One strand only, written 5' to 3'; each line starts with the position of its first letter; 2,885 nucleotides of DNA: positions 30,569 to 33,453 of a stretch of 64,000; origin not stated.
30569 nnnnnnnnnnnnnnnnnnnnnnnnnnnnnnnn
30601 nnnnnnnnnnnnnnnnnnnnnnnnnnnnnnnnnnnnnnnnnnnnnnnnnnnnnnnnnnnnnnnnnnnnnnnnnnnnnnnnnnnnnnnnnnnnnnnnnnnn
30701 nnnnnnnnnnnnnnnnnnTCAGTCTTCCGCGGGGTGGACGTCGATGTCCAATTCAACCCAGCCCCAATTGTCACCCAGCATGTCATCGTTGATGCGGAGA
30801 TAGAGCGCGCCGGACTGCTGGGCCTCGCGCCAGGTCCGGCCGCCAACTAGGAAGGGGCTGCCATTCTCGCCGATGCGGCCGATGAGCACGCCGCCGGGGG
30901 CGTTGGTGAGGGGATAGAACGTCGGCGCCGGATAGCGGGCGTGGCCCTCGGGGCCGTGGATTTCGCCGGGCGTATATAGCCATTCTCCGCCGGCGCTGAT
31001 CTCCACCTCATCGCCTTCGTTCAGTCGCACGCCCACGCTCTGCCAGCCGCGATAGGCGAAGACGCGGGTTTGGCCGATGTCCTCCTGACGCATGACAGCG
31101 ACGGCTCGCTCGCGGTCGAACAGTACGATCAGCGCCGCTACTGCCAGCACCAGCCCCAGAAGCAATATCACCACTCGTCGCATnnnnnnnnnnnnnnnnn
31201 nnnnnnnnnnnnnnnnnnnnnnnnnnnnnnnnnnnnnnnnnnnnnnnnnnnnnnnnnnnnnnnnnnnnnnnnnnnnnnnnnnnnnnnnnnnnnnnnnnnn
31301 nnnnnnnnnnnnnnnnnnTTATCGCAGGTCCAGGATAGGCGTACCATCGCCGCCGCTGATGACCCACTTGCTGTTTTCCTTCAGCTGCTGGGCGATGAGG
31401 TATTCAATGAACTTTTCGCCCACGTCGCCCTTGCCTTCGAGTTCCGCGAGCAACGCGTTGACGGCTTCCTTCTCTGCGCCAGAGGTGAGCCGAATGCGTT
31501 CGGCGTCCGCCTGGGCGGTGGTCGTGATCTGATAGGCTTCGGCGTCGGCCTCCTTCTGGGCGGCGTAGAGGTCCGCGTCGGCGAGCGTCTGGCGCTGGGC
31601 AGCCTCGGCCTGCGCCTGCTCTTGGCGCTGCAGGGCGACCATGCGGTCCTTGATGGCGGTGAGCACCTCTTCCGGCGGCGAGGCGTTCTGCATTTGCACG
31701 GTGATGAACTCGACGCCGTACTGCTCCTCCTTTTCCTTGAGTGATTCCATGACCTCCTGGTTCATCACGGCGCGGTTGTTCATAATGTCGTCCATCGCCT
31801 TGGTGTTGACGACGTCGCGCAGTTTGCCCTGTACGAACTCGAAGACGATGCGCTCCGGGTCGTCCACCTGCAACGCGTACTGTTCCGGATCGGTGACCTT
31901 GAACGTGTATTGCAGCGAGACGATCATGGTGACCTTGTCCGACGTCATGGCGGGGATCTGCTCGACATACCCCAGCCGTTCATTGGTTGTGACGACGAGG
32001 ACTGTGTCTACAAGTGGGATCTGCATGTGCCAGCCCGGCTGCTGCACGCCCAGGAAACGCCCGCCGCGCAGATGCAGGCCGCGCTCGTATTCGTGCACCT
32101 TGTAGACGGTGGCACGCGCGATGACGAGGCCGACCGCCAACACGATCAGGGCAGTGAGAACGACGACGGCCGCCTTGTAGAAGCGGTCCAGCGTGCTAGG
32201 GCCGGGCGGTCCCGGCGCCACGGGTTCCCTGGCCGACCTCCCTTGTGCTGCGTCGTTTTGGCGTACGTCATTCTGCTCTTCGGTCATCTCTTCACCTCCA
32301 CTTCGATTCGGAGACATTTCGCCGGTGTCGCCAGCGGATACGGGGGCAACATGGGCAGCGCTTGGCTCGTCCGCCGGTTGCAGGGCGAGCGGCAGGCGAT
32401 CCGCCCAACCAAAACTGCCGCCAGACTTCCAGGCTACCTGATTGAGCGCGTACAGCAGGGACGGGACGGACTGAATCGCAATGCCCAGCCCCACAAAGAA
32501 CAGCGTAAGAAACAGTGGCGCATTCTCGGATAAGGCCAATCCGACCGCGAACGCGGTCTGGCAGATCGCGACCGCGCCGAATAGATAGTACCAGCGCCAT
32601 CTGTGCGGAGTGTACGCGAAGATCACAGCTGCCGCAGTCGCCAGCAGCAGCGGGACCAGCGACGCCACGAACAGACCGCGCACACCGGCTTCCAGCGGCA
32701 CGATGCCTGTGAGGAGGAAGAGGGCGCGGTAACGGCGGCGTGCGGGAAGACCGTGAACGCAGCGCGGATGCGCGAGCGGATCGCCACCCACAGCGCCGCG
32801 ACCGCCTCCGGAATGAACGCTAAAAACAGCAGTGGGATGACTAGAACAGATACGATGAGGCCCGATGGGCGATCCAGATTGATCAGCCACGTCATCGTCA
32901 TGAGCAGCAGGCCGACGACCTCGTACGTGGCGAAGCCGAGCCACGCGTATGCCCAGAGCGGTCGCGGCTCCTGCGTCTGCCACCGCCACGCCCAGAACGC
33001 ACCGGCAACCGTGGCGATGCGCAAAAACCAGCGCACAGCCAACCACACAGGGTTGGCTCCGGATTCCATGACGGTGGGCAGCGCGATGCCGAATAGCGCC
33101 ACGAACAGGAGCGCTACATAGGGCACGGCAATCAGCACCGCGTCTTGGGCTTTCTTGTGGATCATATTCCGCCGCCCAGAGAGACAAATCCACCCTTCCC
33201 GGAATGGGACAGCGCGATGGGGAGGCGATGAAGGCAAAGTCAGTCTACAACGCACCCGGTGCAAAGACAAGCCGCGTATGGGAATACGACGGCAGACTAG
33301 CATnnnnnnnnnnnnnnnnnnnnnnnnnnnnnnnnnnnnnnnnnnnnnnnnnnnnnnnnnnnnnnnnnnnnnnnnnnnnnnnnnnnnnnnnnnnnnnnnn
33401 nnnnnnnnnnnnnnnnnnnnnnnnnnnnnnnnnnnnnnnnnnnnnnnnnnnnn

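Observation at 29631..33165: Co-oriented membrane cluster: polytopic-TM/SPFH fusion, PA-IL(LecA)-like anchored protein and tandem-TerB protein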

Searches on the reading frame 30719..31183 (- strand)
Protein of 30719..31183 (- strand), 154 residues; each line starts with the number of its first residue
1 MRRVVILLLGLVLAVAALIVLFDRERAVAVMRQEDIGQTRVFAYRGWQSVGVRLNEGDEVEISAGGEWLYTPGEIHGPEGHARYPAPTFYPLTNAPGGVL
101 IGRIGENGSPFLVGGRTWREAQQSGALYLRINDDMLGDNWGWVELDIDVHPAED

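Call 14: find_homologous_proteins(query=window:30722-31183:-, max_evalue=0.01)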
Query seq(154 aa) (154 aa): 111 proteins with E <= 0.01 among 263 candidates.
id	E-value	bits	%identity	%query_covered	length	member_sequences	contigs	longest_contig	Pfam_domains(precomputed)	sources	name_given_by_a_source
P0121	3.4e-96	337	97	100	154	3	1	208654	-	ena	-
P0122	4.1e-79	282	79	100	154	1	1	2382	-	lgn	-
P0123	4.0e-71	256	72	99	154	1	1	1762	-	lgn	-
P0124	3.7e-69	250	69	100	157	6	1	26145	-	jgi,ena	jgi:hypothetical protein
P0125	1.5e-64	235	68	100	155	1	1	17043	PF07828.19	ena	-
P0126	1.2e-62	228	65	99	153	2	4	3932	-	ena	-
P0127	1.3e-61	225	65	100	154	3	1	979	-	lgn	-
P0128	1.1e-59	219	64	100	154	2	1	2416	-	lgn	-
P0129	2.4e-59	218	64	99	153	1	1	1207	-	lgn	-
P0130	1.0e-56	209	67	90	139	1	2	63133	-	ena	-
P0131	2.4e-55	205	60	100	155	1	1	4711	-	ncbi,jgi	-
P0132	6.0e-51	190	59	96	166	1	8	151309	-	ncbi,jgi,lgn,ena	jgi:hypothetical protein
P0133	1.8e-50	189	64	88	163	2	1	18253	-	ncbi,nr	ncbi:MAG: hypothetical protein IT329_17155 [Caldilineaceae bacterium]|nr:hypothetical protein [Caldi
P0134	1.5e-49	186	56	97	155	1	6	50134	-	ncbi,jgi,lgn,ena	-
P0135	4.8e-49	184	65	83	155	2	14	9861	-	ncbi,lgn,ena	-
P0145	1.3e-47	179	57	97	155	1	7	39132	PF07828.19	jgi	jgi:hypothetical protein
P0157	2.5e-45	172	51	99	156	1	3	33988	PF07828.19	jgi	jgi:hypothetical protein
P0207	2.2e-38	149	52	95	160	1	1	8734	PF07828.19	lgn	-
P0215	7.8e-37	144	56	77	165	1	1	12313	PF07828.19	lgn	-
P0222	2.8e-31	126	48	98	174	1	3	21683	-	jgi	jgi:hypothetical protein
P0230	7.2e-11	60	37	76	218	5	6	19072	-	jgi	jgi:hypothetical protein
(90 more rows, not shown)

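Call 17: search_solved_structures(query=A1, max_evalue=10, show_alignments=2)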
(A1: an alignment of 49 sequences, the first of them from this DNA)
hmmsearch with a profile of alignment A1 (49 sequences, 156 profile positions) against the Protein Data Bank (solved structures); distinct sequences matched with E-value up to 10: 18.
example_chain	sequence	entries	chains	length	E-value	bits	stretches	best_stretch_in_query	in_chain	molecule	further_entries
5odu_A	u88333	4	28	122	1.3e-06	31.1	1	48-151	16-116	PllA | PIIA | Uncharacterized protein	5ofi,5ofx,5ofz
1l7l_A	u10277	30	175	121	3.2e-06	29.8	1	48-148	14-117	PA-I galactophilic lectin | LecA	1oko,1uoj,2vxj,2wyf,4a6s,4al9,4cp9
3zyb_A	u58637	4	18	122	3.2e-06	29.8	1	48-148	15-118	PA-I galactophilic lectin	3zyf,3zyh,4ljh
30ew_AAA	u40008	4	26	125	9.3e-06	28.3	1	48-151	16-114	PA-I galactophilic lectin (PA-IL) (Galactose-binding lectin)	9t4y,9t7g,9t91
6ygq_A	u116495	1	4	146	0.0006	22.4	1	48-149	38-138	PA-I Galactophilic Lectin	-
6m63_A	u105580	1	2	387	0.079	15.5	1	94-130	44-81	Chimera of Cyclic nucleotide-gated potassium channel mll3241 and Yellow fluorescent protei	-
5w5p_A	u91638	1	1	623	0.11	15.1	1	107-150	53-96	Tail fiber protein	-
8vl4_A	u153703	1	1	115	0.22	14.1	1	23-76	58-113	De novo design protein 312 parent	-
8q83_A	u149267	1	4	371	1.1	11.9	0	44-91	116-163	Photorhabdus luminescens subsp. laumondii TTO1 complete genome segment 3/17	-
7ner_A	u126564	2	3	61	1.2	11.8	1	40-81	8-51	v-Src SH3 domain | Tyrosine-protein kinase transforming protein Src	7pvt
1u12_A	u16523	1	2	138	1.5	11.4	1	94-118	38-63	cyclic nucleotide binding domain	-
1vp6_A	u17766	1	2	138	1.5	11.4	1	94-118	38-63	Cyclic-nucleotide binding domain of mesorhizobium loti CNG potassium channel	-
3cl1_A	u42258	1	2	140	1.5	11.4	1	94-118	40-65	Mll3241 protein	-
3clp_A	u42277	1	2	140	1.5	11.4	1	94-118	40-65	Mll3241 protein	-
3co2_A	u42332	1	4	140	1.5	11.4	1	94-118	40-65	Mlotik1 ion channel protein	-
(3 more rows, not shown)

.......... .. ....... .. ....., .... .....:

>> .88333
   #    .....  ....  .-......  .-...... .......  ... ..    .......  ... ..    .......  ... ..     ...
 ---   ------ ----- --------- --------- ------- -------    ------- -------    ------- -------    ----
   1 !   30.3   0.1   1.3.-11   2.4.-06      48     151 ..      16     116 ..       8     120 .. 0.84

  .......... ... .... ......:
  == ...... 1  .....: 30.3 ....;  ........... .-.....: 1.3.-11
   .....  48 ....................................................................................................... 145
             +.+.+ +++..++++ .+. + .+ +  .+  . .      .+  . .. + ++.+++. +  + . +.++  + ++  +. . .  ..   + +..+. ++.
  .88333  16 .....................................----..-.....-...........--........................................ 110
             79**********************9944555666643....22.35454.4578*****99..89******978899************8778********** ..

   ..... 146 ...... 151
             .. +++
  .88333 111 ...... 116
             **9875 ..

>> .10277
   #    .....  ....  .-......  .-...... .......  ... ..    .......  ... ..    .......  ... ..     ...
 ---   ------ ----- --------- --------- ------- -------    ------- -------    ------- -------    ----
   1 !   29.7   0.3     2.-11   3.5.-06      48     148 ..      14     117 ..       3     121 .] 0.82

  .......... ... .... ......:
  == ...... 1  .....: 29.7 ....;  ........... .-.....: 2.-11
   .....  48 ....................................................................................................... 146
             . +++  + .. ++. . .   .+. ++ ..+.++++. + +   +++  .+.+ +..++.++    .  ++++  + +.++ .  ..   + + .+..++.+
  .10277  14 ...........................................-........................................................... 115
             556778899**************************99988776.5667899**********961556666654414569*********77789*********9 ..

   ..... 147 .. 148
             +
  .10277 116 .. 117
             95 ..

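Call 26: predict_structure(alignment_id=A1)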
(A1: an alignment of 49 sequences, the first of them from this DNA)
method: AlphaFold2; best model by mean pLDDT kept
length: 154 residues; sequences in the alignment: 49
mean_pLDDT: 89.0   pTM: 0.72
mean pLDDT of the five models: 89.0, 88.9, 88.1, 87.5, 87.3
residues with pLDDT >= 90: 112; 70-90: 24; 50-70: 8; < 50: 10
segments of 3 or more residues with pLDDT < 50: 26-35
pLDDT, mean of each block of 10 residues (from residue 1): 87 88 54 56 96 97 96 92 92 96 97 98 98 92 97 89
secondary structure, 60 per line:
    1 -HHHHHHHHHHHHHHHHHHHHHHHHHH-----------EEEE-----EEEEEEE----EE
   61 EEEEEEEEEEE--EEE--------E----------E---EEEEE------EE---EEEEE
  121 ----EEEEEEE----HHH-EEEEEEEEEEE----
elements in order: H2-27 E39-42 E48-54 E59-71 E74-76 E100-104 E116-120 E125-131 E140-150

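Call 30: fold_search(model_id=the predicted structure, library=pdb)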
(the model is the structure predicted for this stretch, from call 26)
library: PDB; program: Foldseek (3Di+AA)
matches with E <= 10: 1012; with E <= 0.001: 11
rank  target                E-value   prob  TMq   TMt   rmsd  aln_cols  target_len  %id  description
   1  1l7l                  1.4e-07  1.00  0.66  0.83   1.9       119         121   27  Crystal structure of Pseudomonas aeruginosa lectin 1 determined by single wavelength anomalous scattering phasing method (released 2002-12-11)
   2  4cp9_A                1.5e-07  1.00  0.66  0.82   1.9       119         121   26  Crystal structure OF lecA lectin complexed with a divalent galactoside at 1.65 angstrom (released 2014-10-08)
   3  2vxj_B                1.9e-07  1.00  0.66  0.84   1.9       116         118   28  CRYSTAL STRUCTURE OF PA-IL LECTIN COMPLEXED WITH AGAL13BGAL14GLC AT 1.9 A RESOLUTION (released 2008-09-16)
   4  2vxj_D                4.4e-07  1.00  0.66  0.83   1.8       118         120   26  CRYSTAL STRUCTURE OF PA-IL LECTIN COMPLEXED WITH AGAL13BGAL14GLC AT 1.9 A RESOLUTION (released 2008-09-16)
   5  2vxj_C                6.5e-07  1.00  0.66  0.85   1.8       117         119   28  CRYSTAL STRUCTURE OF PA-IL LECTIN COMPLEXED WITH AGAL13BGAL14GLC AT 1.9 A RESOLUTION (released 2008-09-16)
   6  2vxj_J                1.8e-06  1.00  0.66  0.84   1.9       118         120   26  CRYSTAL STRUCTURE OF PA-IL LECTIN COMPLEXED WITH AGAL13BGAL14GLC AT 1.9 A RESOLUTION (released 2008-09-16)
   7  5ofz_A                5.7e-06  1.00  0.61  0.77   2.4       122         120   22  PllA lectin, apo (released 2017-10-04)
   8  6ygq_A                8.3e-06  1.00  0.56  0.71   4.8       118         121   24  EclA N-terminal domain; PllA-like lectin (released 2021-04-07)
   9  6ygq_D                1.1e-05  1.00  0.57  0.72   4.7       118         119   23  EclA N-terminal domain; PllA-like lectin (released 2021-04-07)
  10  6ygq_B                1.4e-05  1.00  0.56  0.71   4.7       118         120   24  EclA N-terminal domain; PllA-like lectin (released 2021-04-07)
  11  5odu_A                1.6e-05  1.00  0.61  0.76   2.4       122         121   22  PllA lectin, monosaccharide complex (released 2017-10-04)
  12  7dn2_1                3.8e-02  0.66  0.27  0.30   7.2       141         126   11  Acidic stable capsid structure of Helicobacter pylori bacteriophage KHP30 (released 2021-10-27)
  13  4fca                  5.0e-02  0.97  0.33  0.12   6.6       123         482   15  The crystal structure of a functionally unknown conserved protein from Bacillus anthracis str. Ames. (released 2012-06-06)
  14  6e5c_MODEL_1_A        6.2e-02  0.66  0.26  0.39   8.9       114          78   15  Solution NMR structure of a de novo designed double-stranded beta-helix (released 2018-11-07)
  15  5azw_A                6.5e-02  0.85  0.30  0.45  10.4       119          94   14  Crystal structure of p24beta1 GOLD domain (released 2016-09-14)
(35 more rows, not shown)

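Call 59: search_protein_families(library=padloc, proteins=[window:30719-31183:-], max_evalue=0.01)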
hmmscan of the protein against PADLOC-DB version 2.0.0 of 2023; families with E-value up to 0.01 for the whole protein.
window:30719-31183:- (154 aa): 0 families

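Call 70: find_encoding_contigs(protein=P0230, flank=5000, max_places=2)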
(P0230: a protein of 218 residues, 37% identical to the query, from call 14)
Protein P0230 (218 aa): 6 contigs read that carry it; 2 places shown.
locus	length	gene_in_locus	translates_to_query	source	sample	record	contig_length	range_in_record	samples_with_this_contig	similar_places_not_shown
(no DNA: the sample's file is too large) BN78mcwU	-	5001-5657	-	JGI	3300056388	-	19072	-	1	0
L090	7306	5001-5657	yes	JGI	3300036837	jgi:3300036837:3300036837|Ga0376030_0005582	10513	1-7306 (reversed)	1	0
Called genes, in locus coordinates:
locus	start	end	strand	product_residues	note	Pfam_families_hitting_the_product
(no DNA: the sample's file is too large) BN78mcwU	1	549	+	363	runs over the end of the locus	PF00226:DnaJ, PF01556:DnaJ_C, PF00684:DnaJ_CXXCXGXG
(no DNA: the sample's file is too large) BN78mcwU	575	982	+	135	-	PF13411:MerR_1, PF13591:MerR_2, PF00376:MerR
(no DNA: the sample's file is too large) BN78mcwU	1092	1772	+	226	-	PF04542:Sigma70_r2, PF04545:Sigma70_r4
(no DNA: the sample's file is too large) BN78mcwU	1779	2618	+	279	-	PF01695:IstB_IS21 (weak)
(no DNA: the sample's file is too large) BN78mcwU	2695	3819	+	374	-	PF04055:Radical_SAM, PF06969:HemN_C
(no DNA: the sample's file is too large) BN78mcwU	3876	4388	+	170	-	-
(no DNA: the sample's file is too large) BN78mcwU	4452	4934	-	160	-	PF13505:OMP_b-brl (weak)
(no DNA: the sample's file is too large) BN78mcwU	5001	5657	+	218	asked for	-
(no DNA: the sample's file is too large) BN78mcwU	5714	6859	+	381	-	PF02771:Acyl-CoA_dh_N, PF02770:Acyl-CoA_dh_M, PF00441:Acyl-CoA_dh_1, PF08028:Acyl-CoA_dh_2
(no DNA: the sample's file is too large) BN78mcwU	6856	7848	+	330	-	PF03308:MeaB, PF00009:GTP_EFTU (faint), PF02492:cobW (weak)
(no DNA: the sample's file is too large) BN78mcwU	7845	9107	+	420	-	PF00903:Glyoxalase, PF13468:Glyoxalase_3, PF13669:Glyoxalase_4, PF18029:Glyoxalase_6, PF22677:Ble-like_N (faint), PF00753:Lactamase_B, PF23023:Anti-Pycsar_Apyc1 (weak)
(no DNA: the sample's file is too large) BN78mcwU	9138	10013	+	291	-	PF01048:PNP_UDP_1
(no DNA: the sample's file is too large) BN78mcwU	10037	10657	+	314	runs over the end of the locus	PF00294:PfkB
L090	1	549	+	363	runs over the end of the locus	PF00226:DnaJ, PF01556:DnaJ_C, PF00684:DnaJ_CXXCXGXG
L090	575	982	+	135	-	PF13411:MerR_1, PF13591:MerR_2, PF00376:MerR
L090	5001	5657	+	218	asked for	-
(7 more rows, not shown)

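Call 71: find_encoding_contigs(protein=P0222, flank=5000, max_places=2)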
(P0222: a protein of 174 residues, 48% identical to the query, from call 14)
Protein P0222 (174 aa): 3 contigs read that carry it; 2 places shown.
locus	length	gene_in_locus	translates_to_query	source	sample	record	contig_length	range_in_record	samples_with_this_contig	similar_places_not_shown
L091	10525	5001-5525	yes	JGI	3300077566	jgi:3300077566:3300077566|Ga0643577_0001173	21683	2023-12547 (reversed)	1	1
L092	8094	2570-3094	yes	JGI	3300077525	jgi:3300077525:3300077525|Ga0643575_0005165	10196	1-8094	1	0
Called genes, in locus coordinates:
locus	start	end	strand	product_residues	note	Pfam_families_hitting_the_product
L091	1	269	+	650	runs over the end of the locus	PF00497:SBP_bac_3, PF10613:Lig_chan-Glu_bd (weak), PF00497:SBP_bac_3, PF10613:Lig_chan-Glu_bd (weak)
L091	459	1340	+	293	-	PF00528:BPD_transp_1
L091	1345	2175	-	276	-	PF10988:DUF2807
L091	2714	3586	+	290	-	PF01040:UbiA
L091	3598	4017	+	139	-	-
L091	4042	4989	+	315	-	PF01145:Band_7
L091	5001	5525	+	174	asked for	-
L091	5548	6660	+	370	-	-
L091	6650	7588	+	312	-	PF00497:SBP_bac_3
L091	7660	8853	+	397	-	PF16822:ALGX (weak)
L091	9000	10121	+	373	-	PF04015:DUF362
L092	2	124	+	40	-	?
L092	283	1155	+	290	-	PF01040:UbiA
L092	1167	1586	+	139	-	-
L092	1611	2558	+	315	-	PF01145:Band_7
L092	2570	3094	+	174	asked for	-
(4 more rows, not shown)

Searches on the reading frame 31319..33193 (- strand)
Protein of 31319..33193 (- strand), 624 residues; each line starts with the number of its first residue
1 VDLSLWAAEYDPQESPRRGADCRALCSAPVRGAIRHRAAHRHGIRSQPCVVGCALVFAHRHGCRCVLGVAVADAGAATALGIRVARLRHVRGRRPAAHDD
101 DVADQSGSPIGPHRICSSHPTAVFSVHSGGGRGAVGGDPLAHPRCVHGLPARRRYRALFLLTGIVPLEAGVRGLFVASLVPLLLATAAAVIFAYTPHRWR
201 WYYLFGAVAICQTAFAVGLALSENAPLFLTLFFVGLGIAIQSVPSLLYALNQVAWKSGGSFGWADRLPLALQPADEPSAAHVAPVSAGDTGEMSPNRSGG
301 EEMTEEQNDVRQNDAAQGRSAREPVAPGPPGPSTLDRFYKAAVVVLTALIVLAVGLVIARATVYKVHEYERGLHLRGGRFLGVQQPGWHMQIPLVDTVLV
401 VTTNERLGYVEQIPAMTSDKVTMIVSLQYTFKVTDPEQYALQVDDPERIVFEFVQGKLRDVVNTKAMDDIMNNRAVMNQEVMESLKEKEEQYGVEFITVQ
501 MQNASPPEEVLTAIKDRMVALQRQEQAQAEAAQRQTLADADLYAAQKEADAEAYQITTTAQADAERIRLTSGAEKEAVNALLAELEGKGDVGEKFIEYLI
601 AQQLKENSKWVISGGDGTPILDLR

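Call 3: search_protein_families(library=pfam, proteins=[window:31319-33193:-], max_evalue=1)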
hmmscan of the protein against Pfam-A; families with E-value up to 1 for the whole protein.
window:31319-33193:- (624 aa): 3 families
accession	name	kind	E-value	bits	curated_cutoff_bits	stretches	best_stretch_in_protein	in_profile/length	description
PF01145.31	Band_7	-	4.5e-34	118.5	23.6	1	365-533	2-174/176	SPFH domain / Band 7 family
PF13421.11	Band_7_1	-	0.0038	17.3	24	1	452-517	139-206/211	SPFH domain-Band 7 family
PF24654.2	CEP76_N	-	0.22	12.3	27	1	454-488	15-50/60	CEP76 N-terminal domain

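Call 4: search_protein_families(library=ncbifam, proteins=[window:31319-33193:-], max_evalue=1)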
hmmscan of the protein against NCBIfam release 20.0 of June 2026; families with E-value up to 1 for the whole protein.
window:31319-33193:- (624 aa): 7 families
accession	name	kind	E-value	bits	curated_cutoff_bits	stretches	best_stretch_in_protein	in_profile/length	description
TIGR01933.1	hflK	equivalog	7.2e-30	104.3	159.4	1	363-569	1-212/261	FtsH protease activity modulator HflK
NF008181.0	PRK10930.1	equivalog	2.2e-21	76.2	660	1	347-567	81-306/419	FtsH protease activity modulator HflK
TIGR01932.1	hflC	equivalog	2.5e-09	36.4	134.4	2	345-473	5-142/318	protease modulator HflC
NF008259.0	PRK11029.1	equivalog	4.2e-06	26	427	2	349-442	6-106/334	protease modulator HflC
NF058507.1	FlotScfldFlot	equivalog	0.00055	19.1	700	2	391-524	70-204/477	flotillin lipid rafts scaffold protein FloT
NF009105.0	PRK12450.1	subfamily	0.0085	15.4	526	1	458-561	59-152/309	foldase protein PrsA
NF009961.0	PRK13428.1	equivalog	0.029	13.5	328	1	510-570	26-88/445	F0F1 ATP synthase subunit B/delta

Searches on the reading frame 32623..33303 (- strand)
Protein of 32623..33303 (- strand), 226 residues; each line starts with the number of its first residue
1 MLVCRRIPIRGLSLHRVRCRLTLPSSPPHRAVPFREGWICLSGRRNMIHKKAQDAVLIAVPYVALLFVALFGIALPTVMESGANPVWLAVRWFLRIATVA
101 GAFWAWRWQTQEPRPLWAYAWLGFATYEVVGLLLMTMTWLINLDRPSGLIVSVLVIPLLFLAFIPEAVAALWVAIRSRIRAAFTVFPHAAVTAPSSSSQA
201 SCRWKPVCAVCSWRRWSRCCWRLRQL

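Call 3: search_protein_families(library=pfam, proteins=[window:32623-33303:-], max_evalue=1)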
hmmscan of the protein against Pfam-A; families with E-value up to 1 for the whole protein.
window:32623-33303:- (226 aa): 0 families

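Call 4: search_protein_families(library=ncbifam, proteins=[window:32623-33303:-], max_evalue=1)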
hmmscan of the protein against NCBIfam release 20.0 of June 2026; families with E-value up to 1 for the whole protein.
window:32623-33303:- (226 aa): 1 family
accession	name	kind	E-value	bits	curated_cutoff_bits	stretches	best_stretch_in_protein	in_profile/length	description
NF046098.1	RSP_7527_fam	equivalog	0.018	14.8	26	1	166-193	18-44/48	RSP_7527 family protein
